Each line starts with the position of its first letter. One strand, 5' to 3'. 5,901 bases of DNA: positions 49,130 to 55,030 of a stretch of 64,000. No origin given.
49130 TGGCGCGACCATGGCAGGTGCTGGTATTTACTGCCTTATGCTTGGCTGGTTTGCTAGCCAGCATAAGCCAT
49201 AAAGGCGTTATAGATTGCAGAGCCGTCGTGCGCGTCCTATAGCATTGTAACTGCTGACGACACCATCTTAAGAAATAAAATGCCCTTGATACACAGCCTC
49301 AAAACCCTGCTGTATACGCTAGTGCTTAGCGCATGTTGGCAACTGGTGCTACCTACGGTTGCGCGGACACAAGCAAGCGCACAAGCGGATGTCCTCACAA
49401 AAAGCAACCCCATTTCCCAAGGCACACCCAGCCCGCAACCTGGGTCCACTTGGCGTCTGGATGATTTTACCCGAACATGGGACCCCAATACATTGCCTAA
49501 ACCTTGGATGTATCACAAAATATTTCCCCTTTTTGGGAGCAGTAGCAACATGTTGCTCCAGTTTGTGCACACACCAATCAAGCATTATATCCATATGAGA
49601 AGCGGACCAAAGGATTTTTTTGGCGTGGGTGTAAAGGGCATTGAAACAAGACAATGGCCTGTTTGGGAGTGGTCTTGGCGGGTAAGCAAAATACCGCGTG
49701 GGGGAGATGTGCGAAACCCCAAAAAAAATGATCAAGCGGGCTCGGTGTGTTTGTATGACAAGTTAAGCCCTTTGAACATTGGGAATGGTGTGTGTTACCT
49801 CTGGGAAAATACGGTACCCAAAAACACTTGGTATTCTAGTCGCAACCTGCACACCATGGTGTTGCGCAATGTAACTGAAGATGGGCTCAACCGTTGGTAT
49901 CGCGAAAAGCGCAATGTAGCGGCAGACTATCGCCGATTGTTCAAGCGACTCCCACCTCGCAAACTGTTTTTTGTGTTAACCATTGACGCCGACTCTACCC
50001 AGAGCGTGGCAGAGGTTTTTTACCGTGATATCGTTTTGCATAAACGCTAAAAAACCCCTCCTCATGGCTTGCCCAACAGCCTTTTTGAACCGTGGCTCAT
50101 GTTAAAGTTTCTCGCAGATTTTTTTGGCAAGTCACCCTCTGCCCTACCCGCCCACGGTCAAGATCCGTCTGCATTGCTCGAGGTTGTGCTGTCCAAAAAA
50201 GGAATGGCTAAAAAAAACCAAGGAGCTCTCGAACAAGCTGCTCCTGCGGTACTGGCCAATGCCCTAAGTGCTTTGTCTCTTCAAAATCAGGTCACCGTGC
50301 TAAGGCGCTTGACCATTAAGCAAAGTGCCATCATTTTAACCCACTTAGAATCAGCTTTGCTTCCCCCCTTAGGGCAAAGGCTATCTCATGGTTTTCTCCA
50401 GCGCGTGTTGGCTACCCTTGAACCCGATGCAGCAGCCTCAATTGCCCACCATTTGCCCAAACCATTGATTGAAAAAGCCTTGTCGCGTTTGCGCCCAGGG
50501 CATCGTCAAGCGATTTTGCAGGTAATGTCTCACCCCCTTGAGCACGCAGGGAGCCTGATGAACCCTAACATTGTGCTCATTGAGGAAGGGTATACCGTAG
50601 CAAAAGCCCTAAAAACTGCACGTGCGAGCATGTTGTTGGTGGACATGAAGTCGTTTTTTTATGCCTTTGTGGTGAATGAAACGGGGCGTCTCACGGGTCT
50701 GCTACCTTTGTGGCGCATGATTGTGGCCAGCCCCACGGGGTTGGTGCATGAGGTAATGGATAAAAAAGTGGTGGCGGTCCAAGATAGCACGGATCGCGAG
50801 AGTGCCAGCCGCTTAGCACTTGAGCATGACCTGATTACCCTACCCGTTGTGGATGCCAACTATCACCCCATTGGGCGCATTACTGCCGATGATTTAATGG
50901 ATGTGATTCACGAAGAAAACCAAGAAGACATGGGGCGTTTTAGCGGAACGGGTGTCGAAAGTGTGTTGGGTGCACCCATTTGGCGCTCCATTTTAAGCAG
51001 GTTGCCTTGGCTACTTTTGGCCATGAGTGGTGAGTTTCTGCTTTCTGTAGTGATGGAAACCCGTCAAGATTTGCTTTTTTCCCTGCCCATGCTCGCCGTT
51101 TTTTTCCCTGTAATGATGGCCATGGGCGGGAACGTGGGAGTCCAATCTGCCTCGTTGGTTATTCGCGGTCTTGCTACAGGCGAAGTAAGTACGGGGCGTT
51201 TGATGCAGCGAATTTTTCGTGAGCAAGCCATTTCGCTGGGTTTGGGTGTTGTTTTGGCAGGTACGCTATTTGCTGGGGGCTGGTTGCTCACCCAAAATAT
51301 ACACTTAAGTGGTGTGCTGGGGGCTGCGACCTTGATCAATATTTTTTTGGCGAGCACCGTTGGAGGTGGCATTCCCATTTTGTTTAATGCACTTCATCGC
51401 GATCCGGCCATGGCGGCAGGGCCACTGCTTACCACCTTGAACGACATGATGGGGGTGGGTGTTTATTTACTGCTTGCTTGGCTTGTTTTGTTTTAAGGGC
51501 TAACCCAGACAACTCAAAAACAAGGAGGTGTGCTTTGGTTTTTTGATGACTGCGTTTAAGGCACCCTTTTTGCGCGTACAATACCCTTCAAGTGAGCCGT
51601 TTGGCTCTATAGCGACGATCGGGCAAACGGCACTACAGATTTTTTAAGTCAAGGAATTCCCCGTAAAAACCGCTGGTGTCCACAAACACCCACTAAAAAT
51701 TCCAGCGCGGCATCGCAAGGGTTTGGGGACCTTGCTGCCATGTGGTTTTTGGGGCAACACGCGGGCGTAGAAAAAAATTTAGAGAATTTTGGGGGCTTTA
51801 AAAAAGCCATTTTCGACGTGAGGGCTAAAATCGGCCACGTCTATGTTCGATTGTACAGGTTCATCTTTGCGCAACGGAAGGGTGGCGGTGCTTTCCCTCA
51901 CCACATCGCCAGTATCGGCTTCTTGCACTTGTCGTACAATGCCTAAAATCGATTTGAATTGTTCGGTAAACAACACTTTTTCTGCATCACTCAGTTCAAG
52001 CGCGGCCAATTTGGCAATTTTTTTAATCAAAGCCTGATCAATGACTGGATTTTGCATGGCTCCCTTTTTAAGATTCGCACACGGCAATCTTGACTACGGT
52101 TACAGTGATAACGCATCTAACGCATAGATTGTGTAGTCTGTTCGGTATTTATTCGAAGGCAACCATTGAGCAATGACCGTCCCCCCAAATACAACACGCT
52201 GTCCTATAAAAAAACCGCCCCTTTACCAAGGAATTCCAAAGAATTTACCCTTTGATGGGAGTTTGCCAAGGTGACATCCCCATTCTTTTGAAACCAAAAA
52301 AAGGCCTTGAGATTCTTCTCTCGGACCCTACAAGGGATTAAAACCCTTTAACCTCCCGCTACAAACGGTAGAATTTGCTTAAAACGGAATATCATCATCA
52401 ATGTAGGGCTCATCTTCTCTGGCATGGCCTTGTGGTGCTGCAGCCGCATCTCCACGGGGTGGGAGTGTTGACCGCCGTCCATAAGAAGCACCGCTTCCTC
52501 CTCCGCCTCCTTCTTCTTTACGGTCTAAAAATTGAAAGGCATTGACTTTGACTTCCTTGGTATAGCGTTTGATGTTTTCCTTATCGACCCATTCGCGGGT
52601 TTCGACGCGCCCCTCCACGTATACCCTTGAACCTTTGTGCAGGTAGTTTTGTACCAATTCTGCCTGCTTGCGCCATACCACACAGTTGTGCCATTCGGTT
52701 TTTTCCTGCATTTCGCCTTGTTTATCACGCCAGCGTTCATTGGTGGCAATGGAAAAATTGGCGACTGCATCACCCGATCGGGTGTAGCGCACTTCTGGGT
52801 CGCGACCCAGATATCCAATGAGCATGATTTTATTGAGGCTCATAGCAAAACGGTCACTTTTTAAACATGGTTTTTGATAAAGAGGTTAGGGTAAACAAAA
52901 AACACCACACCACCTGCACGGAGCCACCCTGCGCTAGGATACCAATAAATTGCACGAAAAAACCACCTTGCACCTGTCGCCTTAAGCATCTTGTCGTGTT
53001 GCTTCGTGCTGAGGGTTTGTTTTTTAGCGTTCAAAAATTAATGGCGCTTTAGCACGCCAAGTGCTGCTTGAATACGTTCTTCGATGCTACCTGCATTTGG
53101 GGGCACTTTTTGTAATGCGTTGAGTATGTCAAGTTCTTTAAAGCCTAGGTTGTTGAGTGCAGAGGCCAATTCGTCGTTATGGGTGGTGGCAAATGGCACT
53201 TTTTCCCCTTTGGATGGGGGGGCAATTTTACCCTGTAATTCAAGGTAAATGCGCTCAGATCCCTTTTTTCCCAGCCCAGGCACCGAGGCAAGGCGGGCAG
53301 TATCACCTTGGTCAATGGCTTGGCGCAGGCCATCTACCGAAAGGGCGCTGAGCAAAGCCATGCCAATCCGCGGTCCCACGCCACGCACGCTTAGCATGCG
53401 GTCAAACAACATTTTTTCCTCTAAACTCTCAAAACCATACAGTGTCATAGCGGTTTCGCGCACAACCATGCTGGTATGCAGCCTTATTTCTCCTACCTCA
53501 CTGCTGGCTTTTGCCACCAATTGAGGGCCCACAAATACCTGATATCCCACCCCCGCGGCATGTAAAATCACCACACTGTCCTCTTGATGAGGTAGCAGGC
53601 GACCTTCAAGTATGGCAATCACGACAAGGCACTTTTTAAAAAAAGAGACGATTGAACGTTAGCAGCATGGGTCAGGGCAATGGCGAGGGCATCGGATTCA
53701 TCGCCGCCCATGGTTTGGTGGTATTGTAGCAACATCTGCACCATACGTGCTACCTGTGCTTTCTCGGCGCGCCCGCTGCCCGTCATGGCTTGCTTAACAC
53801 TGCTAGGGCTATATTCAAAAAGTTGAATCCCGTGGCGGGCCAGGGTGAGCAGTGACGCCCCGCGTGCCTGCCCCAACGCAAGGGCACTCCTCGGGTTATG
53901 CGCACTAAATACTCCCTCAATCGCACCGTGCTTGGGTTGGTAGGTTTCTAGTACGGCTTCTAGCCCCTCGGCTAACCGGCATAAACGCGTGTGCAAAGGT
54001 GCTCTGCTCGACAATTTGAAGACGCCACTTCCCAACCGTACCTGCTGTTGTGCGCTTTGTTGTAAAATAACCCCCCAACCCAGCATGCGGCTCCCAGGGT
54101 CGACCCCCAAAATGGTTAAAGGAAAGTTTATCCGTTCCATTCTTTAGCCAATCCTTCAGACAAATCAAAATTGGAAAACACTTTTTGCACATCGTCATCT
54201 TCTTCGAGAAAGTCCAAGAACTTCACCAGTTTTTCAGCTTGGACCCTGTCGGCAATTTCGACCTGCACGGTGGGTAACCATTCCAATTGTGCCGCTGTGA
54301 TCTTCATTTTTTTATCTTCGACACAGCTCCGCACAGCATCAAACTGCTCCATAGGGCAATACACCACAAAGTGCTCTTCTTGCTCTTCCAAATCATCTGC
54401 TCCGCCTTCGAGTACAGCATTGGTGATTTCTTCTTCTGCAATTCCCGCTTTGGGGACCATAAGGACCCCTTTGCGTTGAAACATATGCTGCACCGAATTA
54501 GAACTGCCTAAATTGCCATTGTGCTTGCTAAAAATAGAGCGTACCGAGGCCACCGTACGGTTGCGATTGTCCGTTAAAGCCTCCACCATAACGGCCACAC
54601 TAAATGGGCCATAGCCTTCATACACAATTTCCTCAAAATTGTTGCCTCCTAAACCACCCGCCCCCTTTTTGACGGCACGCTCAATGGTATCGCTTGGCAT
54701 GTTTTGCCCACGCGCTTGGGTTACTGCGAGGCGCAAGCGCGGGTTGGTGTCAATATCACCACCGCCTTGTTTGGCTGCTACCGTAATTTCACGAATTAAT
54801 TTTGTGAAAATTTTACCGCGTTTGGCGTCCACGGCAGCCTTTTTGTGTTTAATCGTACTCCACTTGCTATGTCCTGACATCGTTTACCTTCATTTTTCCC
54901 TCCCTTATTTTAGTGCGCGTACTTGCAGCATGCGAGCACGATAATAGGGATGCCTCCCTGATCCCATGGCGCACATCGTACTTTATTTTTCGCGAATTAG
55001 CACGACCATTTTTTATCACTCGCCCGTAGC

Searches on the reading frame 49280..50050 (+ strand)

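Call 27: search_protein_families(library=pfam, proteins=[window:49280-50050:+])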
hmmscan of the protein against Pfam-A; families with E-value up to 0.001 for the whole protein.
window:49280-50050:+ (256 aa): 1 family
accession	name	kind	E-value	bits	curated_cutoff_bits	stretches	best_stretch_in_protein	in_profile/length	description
PF11249.13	DUF3047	-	2e-19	70.3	27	1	120-252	44-198/198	Protein of unknown function (DUF3047)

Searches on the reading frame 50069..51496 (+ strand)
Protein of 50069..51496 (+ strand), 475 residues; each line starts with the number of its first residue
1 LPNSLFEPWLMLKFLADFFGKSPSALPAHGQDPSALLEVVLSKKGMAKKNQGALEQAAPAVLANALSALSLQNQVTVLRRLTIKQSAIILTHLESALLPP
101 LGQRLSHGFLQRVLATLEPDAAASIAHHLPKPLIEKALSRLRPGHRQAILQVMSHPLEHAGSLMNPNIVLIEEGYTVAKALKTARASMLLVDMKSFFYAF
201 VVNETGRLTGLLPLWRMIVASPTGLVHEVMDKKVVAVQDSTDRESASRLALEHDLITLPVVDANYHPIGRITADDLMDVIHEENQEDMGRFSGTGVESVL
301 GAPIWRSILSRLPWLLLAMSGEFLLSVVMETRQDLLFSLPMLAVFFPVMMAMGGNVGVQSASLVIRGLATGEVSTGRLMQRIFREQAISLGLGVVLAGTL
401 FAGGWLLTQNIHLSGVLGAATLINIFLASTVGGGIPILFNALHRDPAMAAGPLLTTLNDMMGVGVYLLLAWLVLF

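Call 47: search_protein_families(library=pfam, proteins=[window:50069-51496:+])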
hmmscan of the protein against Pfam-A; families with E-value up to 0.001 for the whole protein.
window:50069-51496:+ (475 aa): 3 families
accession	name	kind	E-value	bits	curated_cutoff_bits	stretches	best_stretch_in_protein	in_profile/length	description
PF01769.21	MgtE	-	1.8e-29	103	27.6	1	347-468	2-124/125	Divalent cation transporter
PF00571.33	CBS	-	3.6e-12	46.9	24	1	226-281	1-56/57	CBS domain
PF03448.22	MgtE_N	-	2.2e-11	44.6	25.9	1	59-156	3-100/102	MgtE intracellular N domain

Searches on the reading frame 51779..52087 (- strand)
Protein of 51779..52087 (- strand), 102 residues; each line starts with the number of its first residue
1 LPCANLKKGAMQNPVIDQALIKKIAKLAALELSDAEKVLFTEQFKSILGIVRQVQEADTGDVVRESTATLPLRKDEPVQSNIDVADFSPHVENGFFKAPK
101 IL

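Call 47: search_protein_families(library=pfam, proteins=[window:51779-52087:-])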
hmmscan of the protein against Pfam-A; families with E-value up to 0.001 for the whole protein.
window:51779-52087:- (102 aa): 1 family
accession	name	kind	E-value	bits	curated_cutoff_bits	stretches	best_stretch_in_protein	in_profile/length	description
PF02686.20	GatC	-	6.7e-11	42.7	23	1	32-97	1-65/66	Glu-tRNAGln amidotransferase C subunit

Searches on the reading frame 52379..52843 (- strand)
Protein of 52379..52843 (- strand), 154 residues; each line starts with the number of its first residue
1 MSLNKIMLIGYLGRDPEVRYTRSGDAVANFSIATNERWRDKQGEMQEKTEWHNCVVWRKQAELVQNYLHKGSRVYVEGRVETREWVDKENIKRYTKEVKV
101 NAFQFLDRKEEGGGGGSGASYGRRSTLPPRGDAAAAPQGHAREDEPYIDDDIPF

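Call 47: search_protein_families(library=pfam, proteins=[window:52379-52843:-])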
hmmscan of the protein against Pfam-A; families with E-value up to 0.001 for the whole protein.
window:52379-52843:- (154 aa): 2 families
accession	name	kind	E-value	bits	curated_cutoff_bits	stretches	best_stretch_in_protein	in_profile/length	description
PF00436.31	SSB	-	4.1e-40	136.5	26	1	3-106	1-104/104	Single-strand binding protein family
PF01336.31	tRNA_anti-codon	-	0.00087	19.6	27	0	53-102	30-71/75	OB-fold nucleic acid binding domain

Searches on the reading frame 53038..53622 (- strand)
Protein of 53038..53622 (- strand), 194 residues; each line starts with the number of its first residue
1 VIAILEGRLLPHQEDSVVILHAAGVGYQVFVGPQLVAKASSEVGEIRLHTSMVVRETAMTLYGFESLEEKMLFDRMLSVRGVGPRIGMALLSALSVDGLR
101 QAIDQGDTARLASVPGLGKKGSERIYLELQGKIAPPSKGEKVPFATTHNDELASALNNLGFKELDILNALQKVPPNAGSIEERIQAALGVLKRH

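Call 47: search_protein_families(library=pfam, proteins=[window:53038-53622:-])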
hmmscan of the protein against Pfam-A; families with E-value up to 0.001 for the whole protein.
window:53038-53622:- (194 aa): 3 families
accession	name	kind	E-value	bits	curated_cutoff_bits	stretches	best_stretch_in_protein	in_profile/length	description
PF01330.27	RuvA_N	-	2.3e-15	56.9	23.6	1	1-63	1-61/61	RuvA N terminal domain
PF14520.12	HHH_5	-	3.9e-14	53.3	27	1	73-130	1-56/57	Helix-hairpin-helix domain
PF07499.19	RuvA_C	-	6.2e-06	27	24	1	149-188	3-43/47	RuvA, C-terminal domain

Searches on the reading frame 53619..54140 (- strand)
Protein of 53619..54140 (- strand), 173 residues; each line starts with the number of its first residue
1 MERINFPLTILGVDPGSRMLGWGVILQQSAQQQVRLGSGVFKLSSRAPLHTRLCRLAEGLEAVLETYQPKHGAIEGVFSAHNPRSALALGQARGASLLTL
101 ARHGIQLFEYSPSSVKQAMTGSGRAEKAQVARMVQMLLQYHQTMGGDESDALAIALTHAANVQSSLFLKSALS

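Call 47: search_protein_families(library=pfam, proteins=[window:53619-54140:-])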
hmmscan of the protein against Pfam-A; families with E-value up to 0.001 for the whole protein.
window:53619-54140:- (173 aa): 1 family
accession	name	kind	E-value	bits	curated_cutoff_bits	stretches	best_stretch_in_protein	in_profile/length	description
PF02075.23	RuvC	-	5.8e-45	153.3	22.2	1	10-158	1-148/148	Crossover junction endodeoxyribonuclease RuvC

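Call 64: list_cluster_members(proteins=[window:53619-54140:-, window:21834-22205:+, window:14541-15173:+, window:29926-30510:+, window:34709-35575:+, window:39697-43497:-, window:46915-48591:-, window:55374-56939:-, window:61929-62234:-, window:4048-5010:+])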
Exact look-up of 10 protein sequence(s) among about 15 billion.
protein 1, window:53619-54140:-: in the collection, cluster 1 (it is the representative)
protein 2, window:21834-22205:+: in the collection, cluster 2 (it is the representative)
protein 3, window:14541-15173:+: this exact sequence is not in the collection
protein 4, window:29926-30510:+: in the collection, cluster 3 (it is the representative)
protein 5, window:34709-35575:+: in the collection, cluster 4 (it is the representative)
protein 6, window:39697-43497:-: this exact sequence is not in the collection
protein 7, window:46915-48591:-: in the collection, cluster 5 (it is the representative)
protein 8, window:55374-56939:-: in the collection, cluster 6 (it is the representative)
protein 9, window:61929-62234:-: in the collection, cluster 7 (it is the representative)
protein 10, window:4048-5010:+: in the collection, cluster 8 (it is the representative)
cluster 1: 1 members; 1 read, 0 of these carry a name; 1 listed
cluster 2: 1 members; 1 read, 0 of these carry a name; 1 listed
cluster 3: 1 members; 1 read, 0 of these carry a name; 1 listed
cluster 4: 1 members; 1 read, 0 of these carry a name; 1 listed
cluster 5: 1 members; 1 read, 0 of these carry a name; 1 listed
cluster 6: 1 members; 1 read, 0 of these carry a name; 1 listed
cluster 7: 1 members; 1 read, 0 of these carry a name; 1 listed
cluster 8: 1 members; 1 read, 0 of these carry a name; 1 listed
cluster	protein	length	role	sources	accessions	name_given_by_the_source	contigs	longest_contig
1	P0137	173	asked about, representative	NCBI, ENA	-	-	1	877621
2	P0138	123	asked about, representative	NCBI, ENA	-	-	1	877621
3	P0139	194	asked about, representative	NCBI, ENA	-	-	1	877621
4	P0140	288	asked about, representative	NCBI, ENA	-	-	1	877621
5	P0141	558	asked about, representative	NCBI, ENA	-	-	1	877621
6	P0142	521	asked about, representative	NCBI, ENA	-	-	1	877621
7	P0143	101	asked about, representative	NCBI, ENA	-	-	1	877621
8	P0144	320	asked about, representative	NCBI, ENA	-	-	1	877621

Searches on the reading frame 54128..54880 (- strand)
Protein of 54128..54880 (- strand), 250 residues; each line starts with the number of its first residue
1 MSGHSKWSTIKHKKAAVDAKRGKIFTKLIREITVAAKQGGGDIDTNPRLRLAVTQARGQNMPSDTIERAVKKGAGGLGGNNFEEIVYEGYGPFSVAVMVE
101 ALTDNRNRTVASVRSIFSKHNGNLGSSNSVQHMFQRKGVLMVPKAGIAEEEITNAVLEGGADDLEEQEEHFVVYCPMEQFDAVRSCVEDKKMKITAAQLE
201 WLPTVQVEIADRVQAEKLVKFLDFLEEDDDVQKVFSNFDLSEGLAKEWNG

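Call 47: search_protein_families(library=pfam, proteins=[window:54128-54880:-])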
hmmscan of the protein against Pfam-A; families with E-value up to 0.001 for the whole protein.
window:54128-54880:- (250 aa): 2 families
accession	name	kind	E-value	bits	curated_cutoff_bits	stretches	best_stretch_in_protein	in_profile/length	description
PF01709.26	Transcrip_reg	-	6.9e-56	188.8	27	1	82-238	1-160/160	TACO1/YebC second and third domain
PF20772.2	TACO1_YebC_N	-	4.9e-35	120.3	36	1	5-75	1-72/73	TACO1/YebC protein N-terminal domain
